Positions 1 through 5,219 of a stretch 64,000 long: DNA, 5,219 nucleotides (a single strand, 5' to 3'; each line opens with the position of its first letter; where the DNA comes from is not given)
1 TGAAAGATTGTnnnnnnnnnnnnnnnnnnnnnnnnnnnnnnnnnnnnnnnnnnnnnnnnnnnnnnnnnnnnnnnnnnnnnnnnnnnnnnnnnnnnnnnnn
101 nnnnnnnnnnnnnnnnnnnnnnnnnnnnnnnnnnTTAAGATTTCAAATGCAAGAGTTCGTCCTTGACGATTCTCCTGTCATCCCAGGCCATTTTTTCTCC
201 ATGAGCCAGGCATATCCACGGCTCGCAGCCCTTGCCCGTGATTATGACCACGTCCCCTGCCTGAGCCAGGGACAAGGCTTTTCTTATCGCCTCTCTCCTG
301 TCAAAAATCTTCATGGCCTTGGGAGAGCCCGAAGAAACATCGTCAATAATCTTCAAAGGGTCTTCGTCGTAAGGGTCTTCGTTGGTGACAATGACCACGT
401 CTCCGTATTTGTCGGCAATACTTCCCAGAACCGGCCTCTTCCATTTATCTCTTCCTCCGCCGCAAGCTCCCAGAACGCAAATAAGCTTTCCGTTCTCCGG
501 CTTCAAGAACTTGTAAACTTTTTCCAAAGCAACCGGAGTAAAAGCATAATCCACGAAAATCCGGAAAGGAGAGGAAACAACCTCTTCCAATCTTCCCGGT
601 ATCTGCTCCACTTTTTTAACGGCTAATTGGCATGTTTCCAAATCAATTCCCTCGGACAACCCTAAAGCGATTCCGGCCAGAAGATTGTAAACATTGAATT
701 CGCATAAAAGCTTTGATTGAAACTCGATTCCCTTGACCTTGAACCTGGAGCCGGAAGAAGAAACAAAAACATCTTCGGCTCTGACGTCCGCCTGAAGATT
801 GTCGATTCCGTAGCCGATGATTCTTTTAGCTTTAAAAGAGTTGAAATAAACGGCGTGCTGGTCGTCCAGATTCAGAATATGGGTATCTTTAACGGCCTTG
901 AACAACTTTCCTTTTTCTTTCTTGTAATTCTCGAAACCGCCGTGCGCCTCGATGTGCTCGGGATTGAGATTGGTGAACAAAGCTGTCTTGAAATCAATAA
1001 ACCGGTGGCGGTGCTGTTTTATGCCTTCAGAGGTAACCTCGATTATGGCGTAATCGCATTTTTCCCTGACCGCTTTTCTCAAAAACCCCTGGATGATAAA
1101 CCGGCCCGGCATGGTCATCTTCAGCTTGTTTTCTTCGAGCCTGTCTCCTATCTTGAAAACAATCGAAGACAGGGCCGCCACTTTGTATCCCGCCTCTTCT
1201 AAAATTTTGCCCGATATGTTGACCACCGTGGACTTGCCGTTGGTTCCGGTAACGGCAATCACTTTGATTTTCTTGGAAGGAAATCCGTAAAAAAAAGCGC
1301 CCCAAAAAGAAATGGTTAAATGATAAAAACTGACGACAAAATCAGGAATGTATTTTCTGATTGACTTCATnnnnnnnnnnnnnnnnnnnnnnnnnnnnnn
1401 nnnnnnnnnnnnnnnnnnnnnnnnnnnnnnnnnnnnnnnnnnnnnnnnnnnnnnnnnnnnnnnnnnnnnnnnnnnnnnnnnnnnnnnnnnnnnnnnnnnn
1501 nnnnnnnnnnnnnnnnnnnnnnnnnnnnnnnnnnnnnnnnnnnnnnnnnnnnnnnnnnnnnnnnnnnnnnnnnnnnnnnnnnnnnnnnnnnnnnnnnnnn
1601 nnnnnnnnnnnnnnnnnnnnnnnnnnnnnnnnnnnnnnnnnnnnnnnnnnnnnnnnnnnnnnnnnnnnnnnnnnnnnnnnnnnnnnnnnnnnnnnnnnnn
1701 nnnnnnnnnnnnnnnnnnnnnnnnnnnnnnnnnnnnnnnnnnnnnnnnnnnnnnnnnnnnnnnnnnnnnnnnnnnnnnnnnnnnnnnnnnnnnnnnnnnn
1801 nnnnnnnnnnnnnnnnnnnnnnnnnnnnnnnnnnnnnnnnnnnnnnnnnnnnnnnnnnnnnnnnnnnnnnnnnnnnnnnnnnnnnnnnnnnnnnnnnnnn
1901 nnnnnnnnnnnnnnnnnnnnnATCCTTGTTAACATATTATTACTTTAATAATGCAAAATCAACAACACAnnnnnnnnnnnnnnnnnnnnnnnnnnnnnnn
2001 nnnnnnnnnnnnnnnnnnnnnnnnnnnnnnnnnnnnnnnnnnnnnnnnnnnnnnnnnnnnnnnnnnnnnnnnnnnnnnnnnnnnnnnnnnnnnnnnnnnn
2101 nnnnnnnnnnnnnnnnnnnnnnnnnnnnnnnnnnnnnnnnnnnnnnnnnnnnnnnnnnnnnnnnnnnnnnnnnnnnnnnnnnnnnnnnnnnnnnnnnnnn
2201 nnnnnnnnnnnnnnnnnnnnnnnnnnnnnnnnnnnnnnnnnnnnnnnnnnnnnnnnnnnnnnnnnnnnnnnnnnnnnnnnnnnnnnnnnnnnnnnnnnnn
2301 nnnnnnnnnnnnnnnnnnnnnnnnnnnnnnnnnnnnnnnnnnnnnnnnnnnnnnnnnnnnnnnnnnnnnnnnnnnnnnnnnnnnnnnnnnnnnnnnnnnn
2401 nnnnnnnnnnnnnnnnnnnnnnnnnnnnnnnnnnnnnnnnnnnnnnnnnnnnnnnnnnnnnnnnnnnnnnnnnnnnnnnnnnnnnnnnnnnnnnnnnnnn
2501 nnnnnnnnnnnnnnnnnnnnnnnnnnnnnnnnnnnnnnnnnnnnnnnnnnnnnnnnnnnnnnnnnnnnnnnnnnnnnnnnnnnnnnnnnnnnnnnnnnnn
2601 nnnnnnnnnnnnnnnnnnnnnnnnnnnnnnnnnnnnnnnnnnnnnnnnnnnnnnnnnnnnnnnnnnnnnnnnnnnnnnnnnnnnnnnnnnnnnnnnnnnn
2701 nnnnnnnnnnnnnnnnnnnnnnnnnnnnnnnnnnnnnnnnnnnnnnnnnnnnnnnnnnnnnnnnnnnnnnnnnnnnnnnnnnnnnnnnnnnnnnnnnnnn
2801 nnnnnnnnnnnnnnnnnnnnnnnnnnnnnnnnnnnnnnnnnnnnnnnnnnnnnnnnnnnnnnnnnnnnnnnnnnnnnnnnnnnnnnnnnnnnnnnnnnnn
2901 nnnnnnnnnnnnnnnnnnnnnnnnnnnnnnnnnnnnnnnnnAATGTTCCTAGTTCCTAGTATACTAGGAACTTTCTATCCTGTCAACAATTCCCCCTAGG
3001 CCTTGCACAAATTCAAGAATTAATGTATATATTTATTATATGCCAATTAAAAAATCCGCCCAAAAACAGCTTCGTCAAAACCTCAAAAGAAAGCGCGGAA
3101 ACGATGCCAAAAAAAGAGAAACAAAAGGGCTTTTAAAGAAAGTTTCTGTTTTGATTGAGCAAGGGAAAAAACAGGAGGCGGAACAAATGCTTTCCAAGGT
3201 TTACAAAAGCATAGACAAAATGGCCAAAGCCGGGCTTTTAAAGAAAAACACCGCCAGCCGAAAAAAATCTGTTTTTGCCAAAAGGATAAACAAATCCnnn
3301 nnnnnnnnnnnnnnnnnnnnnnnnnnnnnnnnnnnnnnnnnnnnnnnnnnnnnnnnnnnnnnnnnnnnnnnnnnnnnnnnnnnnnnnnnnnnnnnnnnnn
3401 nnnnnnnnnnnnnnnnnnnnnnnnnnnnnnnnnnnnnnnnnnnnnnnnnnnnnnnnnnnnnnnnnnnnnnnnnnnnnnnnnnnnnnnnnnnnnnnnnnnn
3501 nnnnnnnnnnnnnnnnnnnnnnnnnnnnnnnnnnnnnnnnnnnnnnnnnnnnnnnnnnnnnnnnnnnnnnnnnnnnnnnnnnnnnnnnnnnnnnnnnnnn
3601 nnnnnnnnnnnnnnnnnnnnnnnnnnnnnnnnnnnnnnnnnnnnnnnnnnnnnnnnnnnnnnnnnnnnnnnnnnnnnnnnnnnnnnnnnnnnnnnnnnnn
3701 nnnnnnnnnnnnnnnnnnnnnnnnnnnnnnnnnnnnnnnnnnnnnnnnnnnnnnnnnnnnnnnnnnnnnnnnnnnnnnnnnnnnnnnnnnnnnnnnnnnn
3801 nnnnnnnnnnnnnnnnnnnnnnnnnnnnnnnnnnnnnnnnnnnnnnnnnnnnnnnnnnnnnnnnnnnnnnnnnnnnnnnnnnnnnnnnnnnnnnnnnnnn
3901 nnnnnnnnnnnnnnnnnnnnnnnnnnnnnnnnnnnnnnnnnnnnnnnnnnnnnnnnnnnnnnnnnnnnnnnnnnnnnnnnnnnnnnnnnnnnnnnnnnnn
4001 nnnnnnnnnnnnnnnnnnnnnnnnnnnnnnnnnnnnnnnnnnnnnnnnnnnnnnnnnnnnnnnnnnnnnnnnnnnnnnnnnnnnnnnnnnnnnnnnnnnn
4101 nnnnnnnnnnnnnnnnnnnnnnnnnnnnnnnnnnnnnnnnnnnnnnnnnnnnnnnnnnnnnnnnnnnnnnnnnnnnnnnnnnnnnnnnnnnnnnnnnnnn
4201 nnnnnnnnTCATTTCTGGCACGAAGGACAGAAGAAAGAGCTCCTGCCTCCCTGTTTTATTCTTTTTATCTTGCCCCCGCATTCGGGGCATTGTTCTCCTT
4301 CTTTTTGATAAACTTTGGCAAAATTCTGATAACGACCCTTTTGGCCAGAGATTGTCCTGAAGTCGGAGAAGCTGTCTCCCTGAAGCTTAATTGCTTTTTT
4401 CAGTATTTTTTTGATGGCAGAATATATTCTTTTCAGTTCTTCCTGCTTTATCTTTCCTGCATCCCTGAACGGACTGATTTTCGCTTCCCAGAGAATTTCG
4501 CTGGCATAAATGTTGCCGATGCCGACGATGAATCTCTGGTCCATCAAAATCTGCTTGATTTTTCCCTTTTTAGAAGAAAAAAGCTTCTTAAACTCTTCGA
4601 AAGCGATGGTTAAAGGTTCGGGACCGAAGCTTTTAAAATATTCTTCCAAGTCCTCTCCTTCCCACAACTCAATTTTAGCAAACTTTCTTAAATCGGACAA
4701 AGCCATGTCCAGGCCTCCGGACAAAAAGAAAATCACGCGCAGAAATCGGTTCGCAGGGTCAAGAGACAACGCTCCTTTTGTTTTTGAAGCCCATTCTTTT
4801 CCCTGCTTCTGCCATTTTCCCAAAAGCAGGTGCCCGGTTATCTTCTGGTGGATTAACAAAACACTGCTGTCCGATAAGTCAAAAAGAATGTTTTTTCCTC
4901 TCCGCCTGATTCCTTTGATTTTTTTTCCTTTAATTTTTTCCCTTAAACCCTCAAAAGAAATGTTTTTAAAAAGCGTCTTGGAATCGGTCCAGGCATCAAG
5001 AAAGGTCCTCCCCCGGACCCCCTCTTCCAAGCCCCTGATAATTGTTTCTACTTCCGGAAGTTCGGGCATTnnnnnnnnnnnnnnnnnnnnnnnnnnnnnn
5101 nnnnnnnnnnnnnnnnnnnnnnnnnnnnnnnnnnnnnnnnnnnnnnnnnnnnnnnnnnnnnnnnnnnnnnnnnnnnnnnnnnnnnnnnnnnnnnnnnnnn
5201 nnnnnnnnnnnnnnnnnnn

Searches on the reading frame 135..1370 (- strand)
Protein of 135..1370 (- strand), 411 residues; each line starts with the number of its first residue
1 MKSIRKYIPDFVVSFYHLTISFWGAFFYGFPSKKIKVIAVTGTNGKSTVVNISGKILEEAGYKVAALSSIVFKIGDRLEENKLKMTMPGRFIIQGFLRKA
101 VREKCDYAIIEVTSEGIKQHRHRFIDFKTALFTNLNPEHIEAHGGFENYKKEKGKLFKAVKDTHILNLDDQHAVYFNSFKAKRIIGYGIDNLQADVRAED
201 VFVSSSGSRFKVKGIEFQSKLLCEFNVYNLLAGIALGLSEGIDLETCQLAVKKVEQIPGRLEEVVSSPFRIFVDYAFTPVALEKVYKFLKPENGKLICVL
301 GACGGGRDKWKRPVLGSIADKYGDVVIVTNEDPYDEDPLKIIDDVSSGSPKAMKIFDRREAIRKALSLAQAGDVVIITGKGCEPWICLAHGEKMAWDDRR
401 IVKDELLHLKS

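Call 26: search_protein_families(library=pfam, proteins=[window:135-1370:-])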
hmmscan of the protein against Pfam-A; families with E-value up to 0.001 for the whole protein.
window:135-1370:- (411 aa): 2 families
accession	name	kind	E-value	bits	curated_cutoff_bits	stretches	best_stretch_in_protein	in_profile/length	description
PF08245.18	Mur_ligase_M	-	2.7e-41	142.2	24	1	40-236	1-199/200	Mur ligase middle domain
PF02875.26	Mur_ligase_C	-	2.3e-22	80.6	28.4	1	259-381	1-127/127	Mur ligase, glutamate ligase domain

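Call 39: find_encoding_contigs(protein=window:135-1370:-, flank=10000, max_places=4)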
Protein window:135-1370:- (411 aa): 16 contigs read that carry it; 4 places shown.
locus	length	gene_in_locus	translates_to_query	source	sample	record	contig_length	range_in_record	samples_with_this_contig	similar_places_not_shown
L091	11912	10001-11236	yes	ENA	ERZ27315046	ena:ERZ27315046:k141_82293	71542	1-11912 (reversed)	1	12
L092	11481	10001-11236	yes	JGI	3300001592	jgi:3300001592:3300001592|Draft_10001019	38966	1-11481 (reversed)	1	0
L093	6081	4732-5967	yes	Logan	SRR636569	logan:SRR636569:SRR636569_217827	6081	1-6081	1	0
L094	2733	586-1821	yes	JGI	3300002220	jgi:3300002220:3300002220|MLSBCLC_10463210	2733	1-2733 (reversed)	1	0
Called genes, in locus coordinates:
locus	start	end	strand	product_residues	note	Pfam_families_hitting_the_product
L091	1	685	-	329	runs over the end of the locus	PF05496:RuvB_N, PF00004:AAA, PF07728:AAA_5 (faint), PF17864:AAA_lid_4, PF05491:WHD_RuvB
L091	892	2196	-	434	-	PF00437:T2SSE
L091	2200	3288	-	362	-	-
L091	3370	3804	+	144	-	PF02367:TsaE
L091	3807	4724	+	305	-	PF02739:5_3_exonuc_N, PF01367:5_3_exonuc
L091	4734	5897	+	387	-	PF00989:PAS, PF13426:PAS_9 (weak), PF00512:HisKA, PF02518:HATPase_c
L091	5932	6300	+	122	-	PF00072:Response_reg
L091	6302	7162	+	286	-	PF01149:Fapy_DNA_glyco, PF05833:NFACT_N (weak), PF06831:H2TH, PF06827:zf-FPG_IleRS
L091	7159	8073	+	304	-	PF06144:DNA_pol3_delta (weak), PF21694:DNA_pol3_delta_C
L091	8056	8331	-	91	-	PF01649:Ribosomal_S20p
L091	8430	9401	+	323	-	PF08279:HTH_11 (faint)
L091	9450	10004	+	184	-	PF01330:RuvA_N, PF14520:HHH_5, PF07499:RuvA_C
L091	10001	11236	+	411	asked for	PF08245:Mur_ligase_M, PF02875:Mur_ligase_C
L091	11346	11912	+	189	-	?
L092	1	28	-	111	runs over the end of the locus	PF17864:AAA_lid_4 (weak), PF05491:WHD_RuvB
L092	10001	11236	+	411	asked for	PF08245:Mur_ligase_M, PF02875:Mur_ligase_C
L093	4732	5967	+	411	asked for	PF08245:Mur_ligase_M, PF02875:Mur_ligase_C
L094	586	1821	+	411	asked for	PF08245:Mur_ligase_M, PF02875:Mur_ligase_C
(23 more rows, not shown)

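Call 41: search_protein_families(library=pfam, proteins=[L091:11346-11912:+], max_evalue=0.1)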
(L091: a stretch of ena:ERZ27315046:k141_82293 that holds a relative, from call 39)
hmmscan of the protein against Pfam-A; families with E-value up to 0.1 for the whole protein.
L091:11346-11912:+ (189 aa): 1 family
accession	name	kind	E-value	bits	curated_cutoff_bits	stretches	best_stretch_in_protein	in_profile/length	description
PF07963.17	N_methyl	-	3.8e-06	26.7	21.2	1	6-27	5-26/27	Prokaryotic N-terminal methylation motif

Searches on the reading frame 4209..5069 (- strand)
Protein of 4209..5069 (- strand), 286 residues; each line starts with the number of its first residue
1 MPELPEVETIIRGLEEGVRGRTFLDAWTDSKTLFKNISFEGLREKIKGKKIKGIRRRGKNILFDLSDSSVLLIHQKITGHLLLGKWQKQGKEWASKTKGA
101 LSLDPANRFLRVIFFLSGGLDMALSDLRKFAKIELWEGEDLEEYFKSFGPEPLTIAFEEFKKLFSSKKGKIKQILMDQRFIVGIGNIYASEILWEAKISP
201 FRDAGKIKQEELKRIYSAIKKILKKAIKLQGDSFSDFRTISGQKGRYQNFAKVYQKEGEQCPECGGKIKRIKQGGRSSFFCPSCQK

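Call 26: search_protein_families(library=pfam, proteins=[window:4209-5069:-])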
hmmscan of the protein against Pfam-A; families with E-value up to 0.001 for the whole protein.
window:4209-5069:- (286 aa): 5 families
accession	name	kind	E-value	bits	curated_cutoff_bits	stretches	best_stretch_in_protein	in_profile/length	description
PF06831.19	H2TH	-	4.4e-26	91.1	34.7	1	149-236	2-91/93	Formamidopyrimidine-DNA glycosylase H2TH domain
PF01149.29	Fapy_DNA_glyco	-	4e-24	85.9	25.5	1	1-132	1-116/117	Formamidopyrimidine-DNA glycosylase N-terminal domain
PF06827.20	zf-FPG_IleRS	-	3.2e-09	36.9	21.3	1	258-286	1-29/30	Zinc finger found in FPG and IleRS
PF05833.16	NFACT_N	-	1.9e-06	27.4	31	1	150-230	168-247/456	NFACT N-terminal and middle domains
PF07191.17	Zn_ribbon_6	-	0.00028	21.3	25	1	258-285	29-56/67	Double zinc ribbon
